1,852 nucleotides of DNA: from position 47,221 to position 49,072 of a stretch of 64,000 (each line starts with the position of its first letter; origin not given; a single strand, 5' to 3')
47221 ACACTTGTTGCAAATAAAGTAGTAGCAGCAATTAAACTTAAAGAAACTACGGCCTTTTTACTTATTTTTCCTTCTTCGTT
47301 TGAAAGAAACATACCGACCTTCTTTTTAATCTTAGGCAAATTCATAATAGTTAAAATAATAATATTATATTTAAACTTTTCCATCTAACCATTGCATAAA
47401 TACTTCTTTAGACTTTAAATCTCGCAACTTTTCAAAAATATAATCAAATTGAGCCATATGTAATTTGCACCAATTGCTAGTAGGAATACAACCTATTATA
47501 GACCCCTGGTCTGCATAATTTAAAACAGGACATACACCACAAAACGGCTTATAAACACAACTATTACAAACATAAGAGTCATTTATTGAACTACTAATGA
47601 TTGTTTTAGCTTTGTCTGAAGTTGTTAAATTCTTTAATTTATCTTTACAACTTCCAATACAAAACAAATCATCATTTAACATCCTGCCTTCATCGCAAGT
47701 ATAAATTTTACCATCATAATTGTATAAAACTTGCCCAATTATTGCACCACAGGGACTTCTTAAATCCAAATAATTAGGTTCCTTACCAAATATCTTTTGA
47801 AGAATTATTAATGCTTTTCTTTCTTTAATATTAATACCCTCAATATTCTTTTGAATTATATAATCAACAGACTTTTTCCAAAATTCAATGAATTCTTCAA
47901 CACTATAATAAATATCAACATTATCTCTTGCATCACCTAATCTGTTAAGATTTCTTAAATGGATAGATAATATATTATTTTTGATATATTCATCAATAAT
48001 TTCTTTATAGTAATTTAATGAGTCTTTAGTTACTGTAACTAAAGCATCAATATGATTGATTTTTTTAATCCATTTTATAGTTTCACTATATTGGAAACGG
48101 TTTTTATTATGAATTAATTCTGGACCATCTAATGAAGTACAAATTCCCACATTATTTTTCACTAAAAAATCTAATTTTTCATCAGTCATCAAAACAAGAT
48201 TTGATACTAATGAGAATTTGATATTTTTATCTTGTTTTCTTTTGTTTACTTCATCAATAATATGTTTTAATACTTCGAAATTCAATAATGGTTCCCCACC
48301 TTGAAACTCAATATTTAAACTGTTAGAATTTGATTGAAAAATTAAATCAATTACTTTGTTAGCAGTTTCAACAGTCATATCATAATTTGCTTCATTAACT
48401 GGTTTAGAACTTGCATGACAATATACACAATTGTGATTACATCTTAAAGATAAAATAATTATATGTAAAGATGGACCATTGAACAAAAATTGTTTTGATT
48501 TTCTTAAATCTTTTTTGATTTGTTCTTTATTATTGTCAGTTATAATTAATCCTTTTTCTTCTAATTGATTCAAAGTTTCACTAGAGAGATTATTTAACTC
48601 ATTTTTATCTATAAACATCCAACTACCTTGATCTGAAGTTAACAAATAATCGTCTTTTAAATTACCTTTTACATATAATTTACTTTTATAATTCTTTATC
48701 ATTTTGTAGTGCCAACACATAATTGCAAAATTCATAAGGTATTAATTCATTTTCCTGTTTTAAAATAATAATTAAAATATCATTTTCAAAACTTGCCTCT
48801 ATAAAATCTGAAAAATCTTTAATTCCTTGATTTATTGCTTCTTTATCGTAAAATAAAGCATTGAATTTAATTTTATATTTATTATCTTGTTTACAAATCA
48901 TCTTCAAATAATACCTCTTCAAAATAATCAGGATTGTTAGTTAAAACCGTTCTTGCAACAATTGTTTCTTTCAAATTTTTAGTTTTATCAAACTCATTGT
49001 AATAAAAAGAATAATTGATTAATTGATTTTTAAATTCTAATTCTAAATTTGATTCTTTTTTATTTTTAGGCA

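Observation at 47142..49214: Compact SPASM radical-SAM maturase cassette with three small ORFs, one a candidate leader-plus-core peptide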

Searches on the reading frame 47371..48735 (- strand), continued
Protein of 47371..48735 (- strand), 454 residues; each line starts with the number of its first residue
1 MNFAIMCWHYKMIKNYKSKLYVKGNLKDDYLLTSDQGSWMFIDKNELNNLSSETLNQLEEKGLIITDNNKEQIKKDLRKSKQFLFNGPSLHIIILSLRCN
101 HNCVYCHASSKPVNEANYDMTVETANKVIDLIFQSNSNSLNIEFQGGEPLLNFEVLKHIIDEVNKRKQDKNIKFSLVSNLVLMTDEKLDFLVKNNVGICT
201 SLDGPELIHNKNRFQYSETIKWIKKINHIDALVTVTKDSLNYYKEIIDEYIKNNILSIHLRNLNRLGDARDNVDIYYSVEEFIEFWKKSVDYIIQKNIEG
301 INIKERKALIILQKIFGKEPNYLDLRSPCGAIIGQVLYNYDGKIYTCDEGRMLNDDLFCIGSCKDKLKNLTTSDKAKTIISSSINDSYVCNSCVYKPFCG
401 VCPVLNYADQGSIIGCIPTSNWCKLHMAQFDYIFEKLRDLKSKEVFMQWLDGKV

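Call 92: search_protein_families(library=ncbifam, proteins=[L087:4090-4980:+, L086:2009-3112:+, L094:6388-7527:+, L087:7180-7995:+, L086:5202-5720:+, L094:7539-7820:+, L087:2855-3064:+, L087:3064-4080:+, L087:4980-6362:+, L094:4956-6377:+], max_evalue=0.00001)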
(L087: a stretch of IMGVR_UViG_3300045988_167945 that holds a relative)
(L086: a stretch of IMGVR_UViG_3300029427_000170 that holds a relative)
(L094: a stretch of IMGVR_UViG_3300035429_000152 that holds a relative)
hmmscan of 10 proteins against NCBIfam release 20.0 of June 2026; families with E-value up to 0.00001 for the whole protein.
L087:4090-4980:+ (297 aa): 24 families
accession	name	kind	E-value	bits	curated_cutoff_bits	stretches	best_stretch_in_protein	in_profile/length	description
TIGR03977.1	rSAM_pair_HxsC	equivalog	1.9e-74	250.2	267.9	1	9-279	24-291/292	His-Xaa-Ser system radical SAM maturase HxsC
NF038332.1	rSAM_rare_HxsC4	exception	5.2e-23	81.7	500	1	9-240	13-243/335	radical SAM protein HxsC4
TIGR04545.1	rSAM_ahbD_hemeb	equivalog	4e-13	49.5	500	1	16-181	6-165/339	heme b synthase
TIGR02668.1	moaA_archaeal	equivalog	4.3e-12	45.6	325.25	1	11-202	11-200/303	GTP 3',8-cyclase MoaA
TIGR02666.1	moaA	equivalog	6.3e-11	41.8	284.05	1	10-208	10-207/336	GTP 3',8-cyclase MoaA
TIGR04466.1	rSAM_BlsE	equivalog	9.4e-11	41.7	400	1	12-179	5-163/327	cytosylglucuronate decarboxylase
NF050035.1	rSAM_WgK_link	exception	2.6e-09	36.6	650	1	14-216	13-205/367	radical SAM/SPASM peptide maturase WgkB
TIGR04055.1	rSAM_NirJ2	equivalog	5.2e-09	36.1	500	1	16-192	6-175/326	putative heme d1 biosynthesis radical SAM protein NirJ2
TIGR04051.1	rSAM_NirJ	equivalog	6.6e-09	35.2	515.45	1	17-182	9-167/354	heme d1 biosynthesis radical SAM protein NirJ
TIGR04251.1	SCM_rSAM_ScmF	equivalog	1e-08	35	400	1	12-199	6-190/353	SynChlorMet cassette radical SAM/SPASM protein ScmF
TIGR04250.1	SCM_rSAM_ScmE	equivalog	1.3e-08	34.2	400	1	14-180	7-167/358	SynChlorMet cassette radical SAM/SPASM protein ScmE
NF045574.1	sacti_mat_StsB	exception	1.3e-08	34.1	625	1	16-198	102-274/466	StsB family radical SAM/SPASM domain sactipeptide maturase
NF038283.1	viperin_w_prok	equivalog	1.6e-08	34.1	180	1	15-106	7-102/281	viperin family antiviral radical SAM protein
NF001199.0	PRK00164.2-1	equivalog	2e-08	33.8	231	1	12-194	14-191/308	GTP 3',8-cyclase MoaA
TIGR04053.2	TIGR04053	equivalog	3.6e-08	33.1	395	1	16-191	14-186/366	TIGR04053 family radical SAM/SPASM domain-containing protein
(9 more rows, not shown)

L086:2009-3112:+ (368 aa): 27 families (the best 25 are shown)
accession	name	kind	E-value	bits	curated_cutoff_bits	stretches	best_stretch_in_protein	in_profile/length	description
TIGR03977.1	rSAM_pair_HxsC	equivalog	9.9e-87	290.5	267.9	1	61-352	2-291/292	His-Xaa-Ser system radical SAM maturase HxsC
NF038332.1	rSAM_rare_HxsC4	exception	1e-14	54.4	500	1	86-283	16-211/335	radical SAM protein HxsC4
TIGR04250.1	SCM_rSAM_ScmE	equivalog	1e-14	54.2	400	1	85-281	4-194/358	SynChlorMet cassette radical SAM/SPASM protein ScmE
TIGR04055.1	rSAM_NirJ2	equivalog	1.3e-12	47.9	500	1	90-250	6-160/326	putative heme d1 biosynthesis radical SAM protein NirJ2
NF041298.1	rSAM_mat_DynA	equivalog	1.8e-12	46.9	450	1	88-283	5-203/356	dynobactin maturation radical SAM/SPASM protein DynA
TIGR02666.1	moaA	equivalog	2.4e-12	46.5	284.05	1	88-269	14-198/336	GTP 3',8-cyclase MoaA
NF001199.0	PRK00164.2-1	equivalog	5e-12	45.6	231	1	75-276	3-200/308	GTP 3',8-cyclase MoaA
NF050035.1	rSAM_WgK_link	exception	1.3e-11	44.1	650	1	87-251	12-171/367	radical SAM/SPASM peptide maturase WgkB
NF049973.1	radical_Rv1681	equivalog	6.6e-11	41.7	380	1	57-253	39-236/326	Rv1681 family radical SAM protein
TIGR04317.1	W_rSAM_matur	equivalog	2.2e-10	40.2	380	1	88-268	8-189/349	tungsten cofactor oxidoreductase radical SAM maturase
TIGR02668.1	moaA_archaeal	equivalog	4e-10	39.2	325.25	1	77-270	3-193/303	GTP 3',8-cyclase MoaA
TIGR04545.1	rSAM_ahbD_hemeb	equivalog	1.3e-09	38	500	1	91-249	7-160/339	heme b synthase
TIGR04054.1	rSAM_NirJ1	equivalog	1.4e-09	37.1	650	1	64-252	14-198/387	putative heme d1 biosynthesis radical SAM protein NirJ1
NF045574.1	sacti_mat_StsB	exception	2.4e-09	36.5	625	1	88-283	100-287/466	StsB family radical SAM/SPASM domain sactipeptide maturase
TIGR04403.1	rSAM_skfB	equivalog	3.1e-09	36.1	300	1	84-248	104-261/402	sporulation killing factor system radical SAM maturase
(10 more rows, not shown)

L094:6388-7527:+ (380 aa): 14 families
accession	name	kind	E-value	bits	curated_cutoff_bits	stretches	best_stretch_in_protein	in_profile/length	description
TIGR03977.1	rSAM_pair_HxsC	equivalog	3.9e-118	393.6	267.9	1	72-360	2-292/292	His-Xaa-Ser system radical SAM maturase HxsC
NF038332.1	rSAM_rare_HxsC4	exception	8.9e-12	44.8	500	1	103-342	22-256/335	radical SAM protein HxsC4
NF045574.1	sacti_mat_StsB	exception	3.9e-09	35.9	625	1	101-281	102-277/466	StsB family radical SAM/SPASM domain sactipeptide maturase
TIGR04250.1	SCM_rSAM_ScmE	equivalog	4.1e-09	35.8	400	1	101-299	9-205/358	SynChlorMet cassette radical SAM/SPASM protein ScmE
TIGR04054.1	rSAM_NirJ1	equivalog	7.8e-09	34.6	650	1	100-273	41-210/387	putative heme d1 biosynthesis radical SAM protein NirJ1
NF001199.0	PRK00164.2-1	equivalog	9.2e-09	34.9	231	1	100-307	17-223/308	GTP 3',8-cyclase MoaA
TIGR02666.1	moaA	equivalog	1.6e-08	33.9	284.05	1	102-276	17-198/336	GTP 3',8-cyclase MoaA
NF049973.1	radical_Rv1681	equivalog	2e-08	33.5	380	1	135-258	116-234/326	Rv1681 family radical SAM protein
TIGR02668.1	moaA_archaeal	equivalog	6.1e-08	32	325.25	1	101-299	16-212/303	GTP 3',8-cyclase MoaA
TIGR04317.1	W_rSAM_matur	equivalog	1.6e-07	30.8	380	1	101-259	10-172/349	tungsten cofactor oxidoreductase radical SAM maturase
NF050035.1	rSAM_WgK_link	exception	6.4e-07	28.7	650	1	100-234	14-147/367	radical SAM/SPASM peptide maturase WgkB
NF038283.1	viperin_w_prok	equivalog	6.5e-07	28.8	180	1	101-184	8-99/281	viperin family antiviral radical SAM protein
NF045702.1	rSAM_GDGT_ether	equivalog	5.9e-06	25.2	450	1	98-278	89-273/486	tetraether lipid synthase Tes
NF041298.1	rSAM_mat_DynA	equivalog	7.8e-06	25.1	450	0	143-297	57-210/356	dynobactin maturation radical SAM/SPASM protein DynA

L087:7180-7995:+ (272 aa): 2 families
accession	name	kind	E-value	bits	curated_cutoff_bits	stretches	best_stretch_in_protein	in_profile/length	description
NF038309.1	HisXaaSer_A3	equivalog_domain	8.3e-34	115.2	65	1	21-101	2-81/81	His-Xaa-Ser repeat protein HxsA3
NF038313.3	HisXaaSer_A4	exception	6.8e-07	30.1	55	1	21-109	2-89/93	His-Xaa-Ser repeat protein HxsA4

L086:5202-5720:+ (173 aa): 1 family
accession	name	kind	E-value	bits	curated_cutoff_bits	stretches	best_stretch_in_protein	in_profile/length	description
NF038309.1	HisXaaSer_A3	equivalog_domain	4.5e-26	90.5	65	1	5-78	1-75/81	His-Xaa-Ser repeat protein HxsA3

L094:7539-7820:+ (94 aa): 2 families
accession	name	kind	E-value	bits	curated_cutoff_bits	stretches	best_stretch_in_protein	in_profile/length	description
NF038296.1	HisXaaSer_A2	equivalog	1.8e-17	64.1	48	1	10-94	1-96/96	His-Xaa-Ser repeat protein HxsA2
NF038313.3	HisXaaSer_A4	exception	4e-07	30.8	55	1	36-90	25-78/93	His-Xaa-Ser repeat protein HxsA4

L087:2855-3064:+ (70 aa): 1 family
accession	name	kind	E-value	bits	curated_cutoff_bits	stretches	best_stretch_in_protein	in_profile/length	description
NF038315.1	HxsD_rel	equivalog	9e-17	61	41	1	6-64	3-61/62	HxsD-like protein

L087:3064-4080:+ (339 aa): 0 families

L087:4980-6362:+ (461 aa): 53 families (the best 25 are shown)
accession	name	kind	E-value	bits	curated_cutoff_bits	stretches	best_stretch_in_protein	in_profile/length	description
TIGR03978.1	rSAM_paired_1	equivalog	8.3e-151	502.9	370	1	5-460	4-466/466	His-Xaa-Ser system radical SAM maturase HxsB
NF047865.1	rSAM_PapB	equivalog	1.2e-40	139.7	340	1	84-419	4-325/330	PapB family radical SAM/SPASM ranthipeptide maturase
TIGR04064.1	rSAM_nif11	equivalog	9.7e-37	126.7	518.7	1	77-458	72-446/459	nif11-like peptide radical SAM maturase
TIGR03906.1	quino_hemo_SAM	equivalog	6.3e-34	117.4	453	1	81-459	92-461/467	quinohemoprotein amine dehydrogenase maturation protein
TIGR03974.1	rSAM_six_Cys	equivalog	2.2e-32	112.5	425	1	84-421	98-427/451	thioether cross-link-forming SCIFF peptide maturase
TIGR04068.1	rSAM_ocin_clost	equivalog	6.9e-31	107.6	500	1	42-227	46-236/462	Cys-rich peptide radical SAM maturase CcpM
NF040492.1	not_ScfB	exception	2.6e-30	105.7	855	1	86-416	98-421/450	ScfB-related radical SAM/SPASM orphan maturase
NF035951.1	rSAM_RumMC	equivalog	6.8e-30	104.2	720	1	85-246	114-284/510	RumMC family radical SAM sactipeptide maturase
TIGR03942.1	sulfatase_rSAM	equivalog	6.4e-28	97.9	349.45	1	85-434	3-346/363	anaerobic sulfatase maturase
NF041298.1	rSAM_mat_DynA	equivalog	2.7e-25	89.1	450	1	88-414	6-325/356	dynobactin maturation radical SAM/SPASM protein DynA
TIGR04163.1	rSAM_cobopep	equivalog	6.6e-25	87.7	375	1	86-447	67-421/428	peptide-modifying radical SAM enzyme CbpB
NF038107.1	rSAM_NF038107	equivalog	8.4e-22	77.5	600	1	87-231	89-241/444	Cys-every-fifth radical SAM/SPASM peptide maturase CefB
TIGR04083.1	rSAM_pep_methan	hypoth_equivalog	1.3e-21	77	300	1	89-418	6-318/376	TIGR04083 family peptide-modifying radical SAM enzyme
TIGR04261.1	rSAM_GlyRichRpt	subfamily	4.6e-20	72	310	1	90-423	4-340/363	cyclophane-forming radical SAM/SPASM peptide maturase GrrM/OscB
TIGR04280.1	geopep_mat_rSAM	hypoth_equivalog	1.9e-19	69.9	400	1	42-220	49-227/428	geopeptide radical SAM maturase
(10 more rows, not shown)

L094:4956-6377:+ (474 aa): 36 families (the best 25 are shown)
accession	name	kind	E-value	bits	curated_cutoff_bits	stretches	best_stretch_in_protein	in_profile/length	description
TIGR03978.1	rSAM_paired_1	equivalog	3.4e-198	659.1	370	1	5-473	1-466/466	His-Xaa-Ser system radical SAM maturase HxsB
NF047865.1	rSAM_PapB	equivalog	9.7e-30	103.9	340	1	86-423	3-315/330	PapB family radical SAM/SPASM ranthipeptide maturase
TIGR04064.1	rSAM_nif11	equivalog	3.1e-23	82.2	518.7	1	55-449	50-424/459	nif11-like peptide radical SAM maturase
TIGR04068.1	rSAM_ocin_clost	equivalog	1.3e-22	80.3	500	1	91-235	88-234/462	Cys-rich peptide radical SAM maturase CcpM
TIGR03942.1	sulfatase_rSAM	equivalog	7.9e-22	77.8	349.45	1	95-458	9-357/363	anaerobic sulfatase maturase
TIGR03906.1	quino_hemo_SAM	equivalog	4.3e-21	75.1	453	1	83-215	88-224/467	quinohemoprotein amine dehydrogenase maturation protein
NF041298.1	rSAM_mat_DynA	equivalog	3e-20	72.5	450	1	90-420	4-317/356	dynobactin maturation radical SAM/SPASM protein DynA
NF035951.1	rSAM_RumMC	equivalog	8.1e-20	71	720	1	93-222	118-249/510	RumMC family radical SAM sactipeptide maturase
NF038107.1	rSAM_NF038107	equivalog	1.1e-19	70.6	600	1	14-227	13-228/444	Cys-every-fifth radical SAM/SPASM peptide maturase CefB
NF040492.1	not_ScfB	exception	2.1e-18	66.4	855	1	51-434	66-426/450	ScfB-related radical SAM/SPASM orphan maturase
TIGR04163.1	rSAM_cobopep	equivalog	8.3e-17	61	375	1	90-458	67-419/428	peptide-modifying radical SAM enzyme CbpB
TIGR03974.1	rSAM_six_Cys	equivalog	1.1e-16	60.8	425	1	45-315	61-322/451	thioether cross-link-forming SCIFF peptide maturase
TIGR04083.1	rSAM_pep_methan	hypoth_equivalog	1.2e-15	57.3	300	1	90-270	3-170/376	TIGR04083 family peptide-modifying radical SAM enzyme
NF010321.0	PRK13758.1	equivalog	1.4e-15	57.3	441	1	95-456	13-360/370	anaerobic sulfatase-maturase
TIGR04317.1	W_rSAM_matur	equivalog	1.2e-14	54.2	380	1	90-450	7-345/349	tungsten cofactor oxidoreductase radical SAM maturase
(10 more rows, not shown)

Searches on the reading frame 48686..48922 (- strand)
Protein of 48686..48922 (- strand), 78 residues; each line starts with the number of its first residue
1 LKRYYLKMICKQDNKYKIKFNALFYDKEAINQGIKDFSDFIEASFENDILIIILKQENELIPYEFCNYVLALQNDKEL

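Call 3: search_protein_families(library=pfam, proteins=[window:48686-48922:-], max_evalue=0.1)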
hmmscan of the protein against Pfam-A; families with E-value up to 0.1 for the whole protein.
window:48686-48922:- (78 aa): 1 family
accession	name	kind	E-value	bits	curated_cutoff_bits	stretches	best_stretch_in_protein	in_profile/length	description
PF17337.7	Gal_GalNac_35kD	-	0.0078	16.3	25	1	38-70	68-100/225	Galactose-inhibitable lectin 35 kDa subunit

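Call 4: search_protein_families(library=ncbifam, proteins=[window:48686-48922:-], max_evalue=0.1)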
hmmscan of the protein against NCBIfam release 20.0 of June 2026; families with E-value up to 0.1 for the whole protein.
window:48686-48922:- (78 aa): 2 families
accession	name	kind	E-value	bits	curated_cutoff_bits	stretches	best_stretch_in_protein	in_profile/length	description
NF038315.1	HxsD_rel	equivalog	1.4e-12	47.6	41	1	18-73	1-61/62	HxsD-like protein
NF040888.1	trans_reg_YafC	equivalog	0.056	12.3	470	1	7-43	255-291/293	DNA-binding transcriptional regulator YafC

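Call 14: search_protein_families(library=padloc, proteins=[window:48686-48922:-], max_evalue=0.1)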
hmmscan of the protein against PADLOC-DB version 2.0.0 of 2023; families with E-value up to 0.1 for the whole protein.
window:48686-48922:- (78 aa): 1 family
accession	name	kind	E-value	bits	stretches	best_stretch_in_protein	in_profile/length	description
PDLC01636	Cas8b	-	0.0021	15.5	1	7-74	21-84/427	CAS-I-B; effector_LS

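Call 67: search_solved_structures(query=A6, max_evalue=1)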
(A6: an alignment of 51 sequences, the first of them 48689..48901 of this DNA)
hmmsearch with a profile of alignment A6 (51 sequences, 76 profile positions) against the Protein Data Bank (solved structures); distinct sequences matched with E-value up to 1: 5.
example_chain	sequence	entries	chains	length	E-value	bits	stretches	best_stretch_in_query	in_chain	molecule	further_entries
4l9u_A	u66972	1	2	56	0.39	14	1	35-73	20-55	RAS guanyl-releasing protein 1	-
3d4e_A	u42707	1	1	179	0.53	13.6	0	13-60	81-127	putative beta-lactamase inhibitor protein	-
5kuc_A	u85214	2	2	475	0.56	13.5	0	20-44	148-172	Pesticidal crystal protein Cry6Aa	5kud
5ghe_A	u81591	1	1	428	0.7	13.2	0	20-44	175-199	Pesticidal crystal protein Cry6Aa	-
8s79_A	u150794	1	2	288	0.83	12.9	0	16-45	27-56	Nod-factor receptor 5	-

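Call 72: list_cluster_members(proteins=[P0003, P0001, P0123, window:48689-48901:-, window:50516-51457:+])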
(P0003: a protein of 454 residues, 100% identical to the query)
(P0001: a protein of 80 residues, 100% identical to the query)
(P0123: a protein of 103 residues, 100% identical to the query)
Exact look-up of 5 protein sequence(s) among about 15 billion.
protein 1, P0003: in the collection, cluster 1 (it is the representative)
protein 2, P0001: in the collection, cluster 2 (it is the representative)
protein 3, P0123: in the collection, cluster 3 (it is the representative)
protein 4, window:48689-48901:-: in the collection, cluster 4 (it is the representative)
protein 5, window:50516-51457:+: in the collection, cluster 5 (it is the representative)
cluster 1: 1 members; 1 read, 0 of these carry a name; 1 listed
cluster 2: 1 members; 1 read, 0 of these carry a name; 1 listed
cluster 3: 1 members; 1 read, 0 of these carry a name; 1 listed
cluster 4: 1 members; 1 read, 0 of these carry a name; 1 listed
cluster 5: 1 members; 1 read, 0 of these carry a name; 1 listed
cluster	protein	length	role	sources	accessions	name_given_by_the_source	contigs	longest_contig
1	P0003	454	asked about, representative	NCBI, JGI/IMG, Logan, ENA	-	-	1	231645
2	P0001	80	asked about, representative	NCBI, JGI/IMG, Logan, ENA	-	-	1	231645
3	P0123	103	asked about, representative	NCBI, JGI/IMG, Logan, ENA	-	-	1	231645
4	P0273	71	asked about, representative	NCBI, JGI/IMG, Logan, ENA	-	-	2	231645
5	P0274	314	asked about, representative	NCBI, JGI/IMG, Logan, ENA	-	-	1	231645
